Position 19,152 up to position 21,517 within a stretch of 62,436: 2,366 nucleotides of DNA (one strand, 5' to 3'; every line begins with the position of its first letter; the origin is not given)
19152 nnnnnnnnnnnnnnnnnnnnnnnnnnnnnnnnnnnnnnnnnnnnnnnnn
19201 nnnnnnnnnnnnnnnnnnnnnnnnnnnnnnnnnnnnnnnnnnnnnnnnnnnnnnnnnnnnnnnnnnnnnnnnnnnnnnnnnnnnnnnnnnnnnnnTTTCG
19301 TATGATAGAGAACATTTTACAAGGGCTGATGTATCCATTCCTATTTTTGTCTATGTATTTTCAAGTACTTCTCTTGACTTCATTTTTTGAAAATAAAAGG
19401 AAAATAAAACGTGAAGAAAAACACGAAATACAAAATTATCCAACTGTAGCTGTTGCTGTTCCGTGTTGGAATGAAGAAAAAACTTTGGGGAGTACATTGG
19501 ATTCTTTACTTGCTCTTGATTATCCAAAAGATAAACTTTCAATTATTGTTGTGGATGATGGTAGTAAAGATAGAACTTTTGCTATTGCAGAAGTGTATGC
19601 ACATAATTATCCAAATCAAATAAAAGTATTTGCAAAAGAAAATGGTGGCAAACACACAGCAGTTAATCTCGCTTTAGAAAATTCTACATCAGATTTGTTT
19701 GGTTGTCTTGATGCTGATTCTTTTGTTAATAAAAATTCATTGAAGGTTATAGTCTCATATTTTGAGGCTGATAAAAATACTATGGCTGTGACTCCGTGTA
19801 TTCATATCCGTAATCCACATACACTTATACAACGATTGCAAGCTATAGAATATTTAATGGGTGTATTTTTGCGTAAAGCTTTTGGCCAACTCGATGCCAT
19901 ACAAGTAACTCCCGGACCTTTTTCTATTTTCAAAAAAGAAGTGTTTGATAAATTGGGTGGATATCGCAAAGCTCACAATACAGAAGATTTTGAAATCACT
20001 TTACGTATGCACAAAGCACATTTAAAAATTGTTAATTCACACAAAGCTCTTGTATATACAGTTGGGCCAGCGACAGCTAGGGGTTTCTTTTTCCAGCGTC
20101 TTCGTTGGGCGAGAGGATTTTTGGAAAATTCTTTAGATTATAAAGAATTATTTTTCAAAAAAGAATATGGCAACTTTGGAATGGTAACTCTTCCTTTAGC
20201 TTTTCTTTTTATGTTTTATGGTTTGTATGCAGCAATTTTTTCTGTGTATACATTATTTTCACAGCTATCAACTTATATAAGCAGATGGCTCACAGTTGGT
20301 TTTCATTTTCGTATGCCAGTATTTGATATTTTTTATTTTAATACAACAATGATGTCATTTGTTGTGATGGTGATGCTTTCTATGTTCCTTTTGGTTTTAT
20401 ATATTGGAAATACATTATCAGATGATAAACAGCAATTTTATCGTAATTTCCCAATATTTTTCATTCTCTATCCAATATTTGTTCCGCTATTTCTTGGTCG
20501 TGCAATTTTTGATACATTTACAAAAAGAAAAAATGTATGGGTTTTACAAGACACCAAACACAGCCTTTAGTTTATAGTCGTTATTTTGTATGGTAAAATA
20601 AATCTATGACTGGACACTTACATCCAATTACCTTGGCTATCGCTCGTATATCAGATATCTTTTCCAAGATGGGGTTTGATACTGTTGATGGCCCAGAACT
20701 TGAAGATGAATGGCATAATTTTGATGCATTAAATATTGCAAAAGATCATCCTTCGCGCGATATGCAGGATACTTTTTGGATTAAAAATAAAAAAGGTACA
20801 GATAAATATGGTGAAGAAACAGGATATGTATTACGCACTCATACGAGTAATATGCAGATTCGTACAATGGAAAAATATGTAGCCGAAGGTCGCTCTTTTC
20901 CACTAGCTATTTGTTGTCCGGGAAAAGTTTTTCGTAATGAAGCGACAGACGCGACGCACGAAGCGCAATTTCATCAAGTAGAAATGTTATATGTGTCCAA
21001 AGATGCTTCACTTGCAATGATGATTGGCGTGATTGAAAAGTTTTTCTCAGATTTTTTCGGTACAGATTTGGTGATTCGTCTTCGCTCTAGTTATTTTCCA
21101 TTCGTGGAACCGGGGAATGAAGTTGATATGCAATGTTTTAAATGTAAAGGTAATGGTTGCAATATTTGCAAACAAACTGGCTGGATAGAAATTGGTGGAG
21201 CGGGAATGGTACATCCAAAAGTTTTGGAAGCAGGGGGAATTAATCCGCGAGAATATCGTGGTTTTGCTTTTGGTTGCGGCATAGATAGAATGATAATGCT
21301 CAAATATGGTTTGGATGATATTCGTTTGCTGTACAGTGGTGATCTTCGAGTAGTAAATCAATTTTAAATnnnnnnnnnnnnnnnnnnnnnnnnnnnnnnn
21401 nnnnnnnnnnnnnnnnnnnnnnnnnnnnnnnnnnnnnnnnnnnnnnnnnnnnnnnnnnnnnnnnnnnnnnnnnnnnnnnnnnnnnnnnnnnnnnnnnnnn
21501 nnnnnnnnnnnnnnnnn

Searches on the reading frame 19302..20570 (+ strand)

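Call 81: search_protein_families(library=pfam, proteins=[window:19302-20570:+], max_evalue=0.00001)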
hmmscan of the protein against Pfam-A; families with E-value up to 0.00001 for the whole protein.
window:19302-20570:+ (422 aa): 6 families
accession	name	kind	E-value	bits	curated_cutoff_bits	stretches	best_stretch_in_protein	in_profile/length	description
PF00535.33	Glycos_transf_2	-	5.9e-32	111.4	23.3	1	51-218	2-167/168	Glycosyl transferase family 2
PF13641.12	Glyco_tranf_2_3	-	1.1e-31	111.1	27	1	47-272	1-230/230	Glycosyltransferase like family 2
PF13632.12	Glyco_trans_2_3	-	3.7e-16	60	27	1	135-362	4-192/198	Glycosyl transferase family group 2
PF13506.12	Glyco_transf_21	-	2.1e-11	44.1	21.7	1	117-271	18-174/174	Glycosyl transferase family 21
PF10111.15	Glyco_tranf_2_2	-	4.7e-09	36.6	27.3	1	57-253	8-216/276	Glycosyltransferase like family 2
PF03142.21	Chitin_synth_2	-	5e-08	32.5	27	0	134-214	206-288/527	Chitin synthase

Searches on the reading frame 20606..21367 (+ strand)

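Call 81: search_protein_families(library=pfam, proteins=[window:20606-21367:+], max_evalue=0.00001)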
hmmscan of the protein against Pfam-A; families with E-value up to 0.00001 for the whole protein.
window:20606-21367:+ (253 aa): 2 families
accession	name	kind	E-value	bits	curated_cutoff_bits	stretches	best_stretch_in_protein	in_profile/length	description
PF01409.25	tRNA-synt_2d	-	1.9e-91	306.4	19.8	1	2-253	13-246/246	tRNA synthetases class II core domain (F)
PF00152.25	tRNA-synt_2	-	4.5e-06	26.4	25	0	106-156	98-150/308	tRNA synthetases class II (D, K and N)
